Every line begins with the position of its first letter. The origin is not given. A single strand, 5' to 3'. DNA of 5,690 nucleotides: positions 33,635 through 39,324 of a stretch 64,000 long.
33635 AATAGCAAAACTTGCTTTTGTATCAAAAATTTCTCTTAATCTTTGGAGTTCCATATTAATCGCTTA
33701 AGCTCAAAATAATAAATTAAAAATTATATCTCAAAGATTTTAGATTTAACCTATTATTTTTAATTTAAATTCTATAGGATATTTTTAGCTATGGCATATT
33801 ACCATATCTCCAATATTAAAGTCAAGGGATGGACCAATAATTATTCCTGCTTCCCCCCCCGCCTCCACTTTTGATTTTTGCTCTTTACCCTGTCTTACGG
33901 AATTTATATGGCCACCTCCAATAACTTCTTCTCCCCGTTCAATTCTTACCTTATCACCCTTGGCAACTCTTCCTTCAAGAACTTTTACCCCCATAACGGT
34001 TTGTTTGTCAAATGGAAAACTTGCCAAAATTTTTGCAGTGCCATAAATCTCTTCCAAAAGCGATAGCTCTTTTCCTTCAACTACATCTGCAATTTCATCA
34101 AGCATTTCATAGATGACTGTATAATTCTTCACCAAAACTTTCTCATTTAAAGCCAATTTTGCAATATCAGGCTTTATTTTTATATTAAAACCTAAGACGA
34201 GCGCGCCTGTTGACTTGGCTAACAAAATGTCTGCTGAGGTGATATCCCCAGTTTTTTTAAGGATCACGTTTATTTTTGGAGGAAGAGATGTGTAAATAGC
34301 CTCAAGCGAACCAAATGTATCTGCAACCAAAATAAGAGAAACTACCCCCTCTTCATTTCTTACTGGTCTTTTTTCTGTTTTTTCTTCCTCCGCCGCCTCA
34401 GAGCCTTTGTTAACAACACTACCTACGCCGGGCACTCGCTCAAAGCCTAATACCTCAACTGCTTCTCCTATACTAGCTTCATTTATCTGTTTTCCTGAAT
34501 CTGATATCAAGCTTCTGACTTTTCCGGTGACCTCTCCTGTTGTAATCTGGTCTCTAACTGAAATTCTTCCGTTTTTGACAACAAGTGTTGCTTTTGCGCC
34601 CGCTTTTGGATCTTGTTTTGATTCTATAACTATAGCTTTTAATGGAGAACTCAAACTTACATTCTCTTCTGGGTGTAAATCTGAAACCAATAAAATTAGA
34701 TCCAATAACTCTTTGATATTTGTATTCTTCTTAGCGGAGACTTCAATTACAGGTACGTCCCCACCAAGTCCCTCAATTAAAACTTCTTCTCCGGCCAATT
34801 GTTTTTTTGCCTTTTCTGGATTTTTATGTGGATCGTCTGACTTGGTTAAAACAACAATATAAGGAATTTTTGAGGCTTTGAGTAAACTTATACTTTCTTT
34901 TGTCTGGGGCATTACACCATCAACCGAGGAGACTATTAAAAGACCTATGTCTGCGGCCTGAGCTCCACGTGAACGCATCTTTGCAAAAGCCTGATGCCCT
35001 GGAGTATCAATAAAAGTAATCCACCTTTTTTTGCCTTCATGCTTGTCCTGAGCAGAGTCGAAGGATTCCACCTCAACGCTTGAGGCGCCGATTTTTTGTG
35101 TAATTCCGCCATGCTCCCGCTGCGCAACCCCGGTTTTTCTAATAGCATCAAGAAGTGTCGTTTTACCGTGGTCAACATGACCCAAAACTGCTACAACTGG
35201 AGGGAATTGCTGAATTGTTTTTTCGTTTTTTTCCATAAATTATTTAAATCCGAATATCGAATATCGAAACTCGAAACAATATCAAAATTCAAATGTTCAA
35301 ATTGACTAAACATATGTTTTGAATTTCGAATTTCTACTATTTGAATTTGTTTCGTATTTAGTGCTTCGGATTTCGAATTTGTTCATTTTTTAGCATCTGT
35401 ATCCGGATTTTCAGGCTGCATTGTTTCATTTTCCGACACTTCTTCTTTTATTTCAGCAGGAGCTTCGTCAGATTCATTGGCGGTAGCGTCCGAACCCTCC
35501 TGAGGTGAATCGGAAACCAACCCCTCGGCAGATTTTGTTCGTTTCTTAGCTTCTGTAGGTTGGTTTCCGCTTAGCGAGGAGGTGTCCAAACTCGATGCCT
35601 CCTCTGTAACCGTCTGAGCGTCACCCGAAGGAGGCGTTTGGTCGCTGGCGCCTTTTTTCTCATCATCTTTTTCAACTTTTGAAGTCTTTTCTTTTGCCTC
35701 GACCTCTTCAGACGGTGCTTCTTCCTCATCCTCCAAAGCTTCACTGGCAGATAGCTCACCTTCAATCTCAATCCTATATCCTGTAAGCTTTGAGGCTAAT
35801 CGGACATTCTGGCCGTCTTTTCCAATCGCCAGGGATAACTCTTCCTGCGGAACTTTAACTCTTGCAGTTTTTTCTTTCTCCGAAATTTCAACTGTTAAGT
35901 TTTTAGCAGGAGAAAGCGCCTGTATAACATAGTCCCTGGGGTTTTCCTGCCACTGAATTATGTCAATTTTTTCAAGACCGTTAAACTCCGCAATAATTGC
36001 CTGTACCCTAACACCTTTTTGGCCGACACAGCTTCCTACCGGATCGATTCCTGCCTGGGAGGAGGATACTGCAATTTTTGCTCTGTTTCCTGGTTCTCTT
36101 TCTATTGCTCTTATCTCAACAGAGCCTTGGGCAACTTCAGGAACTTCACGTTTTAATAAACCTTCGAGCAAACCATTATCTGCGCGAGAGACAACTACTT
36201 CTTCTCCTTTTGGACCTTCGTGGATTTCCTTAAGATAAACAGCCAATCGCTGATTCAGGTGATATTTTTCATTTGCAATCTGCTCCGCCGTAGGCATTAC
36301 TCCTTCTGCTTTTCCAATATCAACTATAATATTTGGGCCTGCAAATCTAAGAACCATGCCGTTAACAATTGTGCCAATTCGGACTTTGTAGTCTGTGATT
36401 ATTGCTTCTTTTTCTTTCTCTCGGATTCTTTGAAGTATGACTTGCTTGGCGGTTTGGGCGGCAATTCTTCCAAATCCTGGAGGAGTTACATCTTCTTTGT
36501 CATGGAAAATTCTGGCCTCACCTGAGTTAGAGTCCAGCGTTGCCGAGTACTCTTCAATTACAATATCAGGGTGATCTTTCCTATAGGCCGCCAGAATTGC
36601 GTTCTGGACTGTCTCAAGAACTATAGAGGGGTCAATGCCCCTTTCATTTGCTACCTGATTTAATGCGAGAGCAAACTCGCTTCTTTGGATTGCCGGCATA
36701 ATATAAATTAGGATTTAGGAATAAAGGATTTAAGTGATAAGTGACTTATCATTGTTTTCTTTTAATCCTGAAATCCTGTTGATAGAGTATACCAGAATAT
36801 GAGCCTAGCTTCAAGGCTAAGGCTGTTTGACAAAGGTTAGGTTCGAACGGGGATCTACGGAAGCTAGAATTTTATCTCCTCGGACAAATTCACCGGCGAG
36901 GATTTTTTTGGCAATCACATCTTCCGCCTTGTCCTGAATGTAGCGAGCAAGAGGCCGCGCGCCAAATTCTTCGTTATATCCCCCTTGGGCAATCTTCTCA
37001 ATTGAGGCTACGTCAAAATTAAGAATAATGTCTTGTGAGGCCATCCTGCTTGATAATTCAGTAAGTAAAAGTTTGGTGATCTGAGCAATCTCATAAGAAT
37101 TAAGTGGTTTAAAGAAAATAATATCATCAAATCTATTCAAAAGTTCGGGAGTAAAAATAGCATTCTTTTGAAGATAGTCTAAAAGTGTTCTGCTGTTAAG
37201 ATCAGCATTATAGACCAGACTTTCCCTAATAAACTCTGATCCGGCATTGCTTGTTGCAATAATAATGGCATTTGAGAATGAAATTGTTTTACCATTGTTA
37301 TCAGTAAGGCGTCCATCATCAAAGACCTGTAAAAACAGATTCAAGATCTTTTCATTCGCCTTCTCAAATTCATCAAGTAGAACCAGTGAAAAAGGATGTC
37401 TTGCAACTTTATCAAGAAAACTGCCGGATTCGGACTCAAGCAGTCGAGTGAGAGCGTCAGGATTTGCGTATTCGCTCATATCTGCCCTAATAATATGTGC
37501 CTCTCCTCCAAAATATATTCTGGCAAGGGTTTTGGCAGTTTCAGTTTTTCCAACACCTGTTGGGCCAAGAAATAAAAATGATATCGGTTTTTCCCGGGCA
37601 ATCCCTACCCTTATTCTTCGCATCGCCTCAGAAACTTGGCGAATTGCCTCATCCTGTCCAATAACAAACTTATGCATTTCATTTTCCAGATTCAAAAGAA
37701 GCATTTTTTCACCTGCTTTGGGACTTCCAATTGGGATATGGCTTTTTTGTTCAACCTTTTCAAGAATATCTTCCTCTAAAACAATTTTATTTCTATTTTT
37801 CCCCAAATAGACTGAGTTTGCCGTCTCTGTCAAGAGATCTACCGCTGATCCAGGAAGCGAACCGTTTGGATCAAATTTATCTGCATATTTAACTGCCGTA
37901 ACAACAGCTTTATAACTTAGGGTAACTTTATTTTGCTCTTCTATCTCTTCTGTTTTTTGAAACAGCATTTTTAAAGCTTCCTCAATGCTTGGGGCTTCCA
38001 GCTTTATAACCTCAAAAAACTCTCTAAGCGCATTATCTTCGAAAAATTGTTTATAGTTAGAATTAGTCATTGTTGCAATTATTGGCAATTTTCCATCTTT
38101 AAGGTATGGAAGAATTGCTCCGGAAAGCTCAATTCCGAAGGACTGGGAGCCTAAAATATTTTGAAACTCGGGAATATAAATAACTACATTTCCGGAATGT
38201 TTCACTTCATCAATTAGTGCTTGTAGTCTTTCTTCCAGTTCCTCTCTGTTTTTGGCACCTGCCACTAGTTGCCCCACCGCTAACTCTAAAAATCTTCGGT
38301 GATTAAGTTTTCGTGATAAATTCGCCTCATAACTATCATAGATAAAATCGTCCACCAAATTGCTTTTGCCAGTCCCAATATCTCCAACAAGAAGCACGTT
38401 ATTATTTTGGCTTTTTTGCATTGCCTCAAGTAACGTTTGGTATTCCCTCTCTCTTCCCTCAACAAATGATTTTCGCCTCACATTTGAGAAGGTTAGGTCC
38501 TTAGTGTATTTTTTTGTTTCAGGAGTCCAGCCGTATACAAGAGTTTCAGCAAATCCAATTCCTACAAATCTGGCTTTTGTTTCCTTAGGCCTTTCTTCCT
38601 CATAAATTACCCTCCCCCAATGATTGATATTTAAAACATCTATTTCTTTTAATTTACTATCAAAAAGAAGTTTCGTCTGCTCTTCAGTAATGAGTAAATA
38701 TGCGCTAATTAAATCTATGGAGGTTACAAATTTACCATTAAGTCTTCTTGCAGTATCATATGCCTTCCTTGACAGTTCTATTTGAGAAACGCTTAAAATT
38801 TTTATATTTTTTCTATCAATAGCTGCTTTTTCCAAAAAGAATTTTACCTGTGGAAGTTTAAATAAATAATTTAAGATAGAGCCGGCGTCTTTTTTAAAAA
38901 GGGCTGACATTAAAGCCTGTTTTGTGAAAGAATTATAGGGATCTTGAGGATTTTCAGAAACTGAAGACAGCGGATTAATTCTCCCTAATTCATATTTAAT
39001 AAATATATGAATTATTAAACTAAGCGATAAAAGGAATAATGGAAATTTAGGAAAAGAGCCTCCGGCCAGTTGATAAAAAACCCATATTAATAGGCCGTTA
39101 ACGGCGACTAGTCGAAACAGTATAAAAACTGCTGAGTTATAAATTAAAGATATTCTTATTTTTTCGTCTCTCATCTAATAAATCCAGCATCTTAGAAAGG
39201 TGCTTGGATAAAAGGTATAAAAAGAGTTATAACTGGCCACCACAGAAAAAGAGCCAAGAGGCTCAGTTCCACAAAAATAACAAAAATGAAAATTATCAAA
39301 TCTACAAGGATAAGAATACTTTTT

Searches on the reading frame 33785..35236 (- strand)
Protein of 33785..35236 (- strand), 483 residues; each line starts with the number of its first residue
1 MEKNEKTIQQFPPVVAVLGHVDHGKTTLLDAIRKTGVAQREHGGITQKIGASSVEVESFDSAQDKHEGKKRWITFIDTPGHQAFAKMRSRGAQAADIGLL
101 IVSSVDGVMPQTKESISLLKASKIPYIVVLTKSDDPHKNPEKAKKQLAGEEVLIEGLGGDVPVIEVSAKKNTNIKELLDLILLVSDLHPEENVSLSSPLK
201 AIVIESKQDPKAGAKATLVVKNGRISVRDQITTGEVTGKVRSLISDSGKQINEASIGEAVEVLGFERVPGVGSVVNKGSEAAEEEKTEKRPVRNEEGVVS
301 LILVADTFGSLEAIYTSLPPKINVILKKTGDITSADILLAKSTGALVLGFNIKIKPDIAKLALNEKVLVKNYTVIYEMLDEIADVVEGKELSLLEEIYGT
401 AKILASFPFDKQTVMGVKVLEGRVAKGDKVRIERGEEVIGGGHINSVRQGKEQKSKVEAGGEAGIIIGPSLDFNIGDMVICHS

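Call 99: search_protein_families(library=pfam, proteins=[window:33785-35236:-], max_evalue=0.00001)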
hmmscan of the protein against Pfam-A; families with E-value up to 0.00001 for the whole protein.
window:33785-35236:- (483 aa): 4 families
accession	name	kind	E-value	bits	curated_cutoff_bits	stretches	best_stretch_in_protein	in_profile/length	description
PF00009.33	GTP_EFTU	-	7.4e-38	130.5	26.5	1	15-182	6-183/188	Elongation factor Tu GTP binding domain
PF11987.13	IF-2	-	1.8e-20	73.4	27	1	285-382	13-116/117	Translation-initiation factor 2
PF22042.2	EF-G_D2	-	5.4e-14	52.5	27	1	198-276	1-82/84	Elongation factor G domain 2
PF01926.29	MMR_HSR1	-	1.6e-09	38.3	21.9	1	15-132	2-113/113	50S ribosome-binding GTPase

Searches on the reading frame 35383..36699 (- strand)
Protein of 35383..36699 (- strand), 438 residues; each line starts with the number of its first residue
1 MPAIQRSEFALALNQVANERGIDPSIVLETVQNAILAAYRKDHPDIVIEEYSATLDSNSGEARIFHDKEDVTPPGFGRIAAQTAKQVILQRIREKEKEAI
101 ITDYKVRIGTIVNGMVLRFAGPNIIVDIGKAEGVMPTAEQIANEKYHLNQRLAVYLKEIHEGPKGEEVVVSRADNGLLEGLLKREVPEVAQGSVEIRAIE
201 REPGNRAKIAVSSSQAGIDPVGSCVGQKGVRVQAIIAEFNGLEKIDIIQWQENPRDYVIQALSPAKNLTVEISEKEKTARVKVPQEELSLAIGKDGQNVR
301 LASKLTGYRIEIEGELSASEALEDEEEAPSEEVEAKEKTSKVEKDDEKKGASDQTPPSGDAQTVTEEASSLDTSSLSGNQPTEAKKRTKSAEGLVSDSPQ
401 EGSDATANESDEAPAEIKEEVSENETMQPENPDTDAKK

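Call 99: search_protein_families(library=pfam, proteins=[window:35383-36699:-], max_evalue=0.00001)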
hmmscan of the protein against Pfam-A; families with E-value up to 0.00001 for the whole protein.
window:35383-36699:- (438 aa): 3 families
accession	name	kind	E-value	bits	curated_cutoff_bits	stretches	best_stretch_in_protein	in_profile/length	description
PF13184.12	KH_5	-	1.3e-23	83.3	27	1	203-272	1-69/69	NusA-like KH domain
PF08529.16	NusA_N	-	9.2e-18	65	23.8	2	8-69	1-60/119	NusA N-terminal domain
PF23095.1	KH_NusA_C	-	4.1e-08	33.6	34.2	1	283-320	5-41/59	Transcription termination/antitermination protein NusA, KH domain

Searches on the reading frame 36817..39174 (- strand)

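Call 99: search_protein_families(library=pfam, proteins=[window:36817-39174:-], max_evalue=0.00001)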
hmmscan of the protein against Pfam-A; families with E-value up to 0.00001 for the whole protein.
window:36817-39174:- (785 aa): 10 families
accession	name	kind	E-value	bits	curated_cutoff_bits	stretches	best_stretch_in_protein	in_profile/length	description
PF07724.20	AAA_2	-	1.2e-39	136.4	27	1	530-685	3-166/166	AAA domain (Cdc48 subfamily)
PF10431.15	ClpB_D2-small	-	2.9e-19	69.3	21.9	1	691-769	1-79/81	C-terminal, D2-small domain, of ClpB protein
PF00004.35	AAA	-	4.9e-15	56.6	21.2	1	534-644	2-110/131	ATPase family associated with various cellular activities (AAA)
PF07728.20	AAA_5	-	9.2e-13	48.8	22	1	533-652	2-128/139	AAA domain (dynein-related subfamily)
PF13191.12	AAA_16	-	6e-11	43.6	32.6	0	240-310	4-85/167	AAA ATPase domain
PF13401.12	AAA_22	-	5.1e-09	37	27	0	255-344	3-97/130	AAA domain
PF17871.7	AAA_lid_9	-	3.1e-08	33.9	22.8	1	396-468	1-73/104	AAA lid domain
PF12775.13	AAA_7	-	1.4e-07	31.7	25.8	0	245-280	22-56/181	P-loop containing dynein motor region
PF05621.17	TniB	-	2e-06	27.8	22.4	0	246-393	24-185/189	Bacterial TniB protein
PF00158.32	Sigma54_activat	-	4.8e-06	26.8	20.2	0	505-651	2-151/168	Sigma-54 interaction domain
